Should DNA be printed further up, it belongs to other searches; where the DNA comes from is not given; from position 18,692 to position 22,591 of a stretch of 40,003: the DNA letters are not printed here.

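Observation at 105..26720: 26.6-kb operon with a VirB4-type ATPase among three giant paralogous membrane proteins: candidate non-canonical T4SS-derived envelope machine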

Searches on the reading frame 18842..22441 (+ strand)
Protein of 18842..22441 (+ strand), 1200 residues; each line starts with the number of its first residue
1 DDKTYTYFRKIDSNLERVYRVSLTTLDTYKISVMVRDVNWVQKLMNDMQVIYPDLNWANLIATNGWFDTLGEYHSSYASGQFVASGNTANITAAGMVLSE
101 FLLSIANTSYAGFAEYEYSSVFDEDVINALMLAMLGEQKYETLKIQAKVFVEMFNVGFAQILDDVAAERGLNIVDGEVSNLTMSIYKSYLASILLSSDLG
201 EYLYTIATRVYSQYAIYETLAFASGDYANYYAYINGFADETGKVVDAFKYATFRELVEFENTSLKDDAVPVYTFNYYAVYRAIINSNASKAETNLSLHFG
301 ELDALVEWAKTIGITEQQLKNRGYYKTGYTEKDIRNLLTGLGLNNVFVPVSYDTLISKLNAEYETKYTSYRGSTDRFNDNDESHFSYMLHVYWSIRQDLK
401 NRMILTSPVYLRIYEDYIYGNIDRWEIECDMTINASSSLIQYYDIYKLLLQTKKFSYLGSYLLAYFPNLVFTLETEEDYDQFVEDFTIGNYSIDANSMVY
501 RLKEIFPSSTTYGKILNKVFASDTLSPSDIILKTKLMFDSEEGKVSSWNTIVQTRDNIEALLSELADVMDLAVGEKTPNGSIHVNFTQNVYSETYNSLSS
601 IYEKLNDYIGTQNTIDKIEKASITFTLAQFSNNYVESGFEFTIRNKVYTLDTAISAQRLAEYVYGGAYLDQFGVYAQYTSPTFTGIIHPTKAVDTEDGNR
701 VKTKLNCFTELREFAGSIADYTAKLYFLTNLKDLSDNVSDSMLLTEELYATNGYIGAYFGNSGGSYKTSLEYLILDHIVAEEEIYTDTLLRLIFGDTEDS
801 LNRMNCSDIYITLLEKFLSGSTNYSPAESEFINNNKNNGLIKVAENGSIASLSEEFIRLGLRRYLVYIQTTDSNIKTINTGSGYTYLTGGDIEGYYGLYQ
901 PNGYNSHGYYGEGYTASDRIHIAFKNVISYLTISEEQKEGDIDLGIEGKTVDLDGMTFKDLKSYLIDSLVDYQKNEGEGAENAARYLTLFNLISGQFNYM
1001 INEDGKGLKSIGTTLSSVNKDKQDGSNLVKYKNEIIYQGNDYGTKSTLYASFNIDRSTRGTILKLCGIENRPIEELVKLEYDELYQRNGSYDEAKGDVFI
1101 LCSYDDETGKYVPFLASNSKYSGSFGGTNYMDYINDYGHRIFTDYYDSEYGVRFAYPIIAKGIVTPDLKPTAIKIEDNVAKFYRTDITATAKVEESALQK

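Call 106: search_protein_representatives(protein=window:18842-22441:+)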
Query: 1200 residues. Proteins with E-value up to 0.001 (for the whole library): 103; up to 1e-10: 95; up to 1e-30: 71. The best 103 are listed.
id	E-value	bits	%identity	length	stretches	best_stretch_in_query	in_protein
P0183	0.0e+00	1413.2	59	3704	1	4-1200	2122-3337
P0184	9.1e-241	818.6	47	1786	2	6-812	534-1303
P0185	5.0e-238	809.5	47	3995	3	5-286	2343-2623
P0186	7.0e-238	809.0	45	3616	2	5-826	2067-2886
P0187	2.9e-237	807.0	47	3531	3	6-283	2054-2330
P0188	1.7e-228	777.9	48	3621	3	9-282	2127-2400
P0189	2.2e-223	761.0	45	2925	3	4-300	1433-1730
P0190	2.7e-222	757.4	44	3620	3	4-287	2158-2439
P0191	2.2e-221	754.4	44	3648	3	8-283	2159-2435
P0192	7.4e-221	752.6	44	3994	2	355-1199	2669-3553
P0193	2.1e-220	751.1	45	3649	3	8-281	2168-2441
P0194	2.9e-219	747.4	48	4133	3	3-285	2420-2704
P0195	3.5e-214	730.5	45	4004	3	4-283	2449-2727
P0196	4.4e-213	726.9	43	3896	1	6-1198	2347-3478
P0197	1.9e-210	718.2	44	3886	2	352-1198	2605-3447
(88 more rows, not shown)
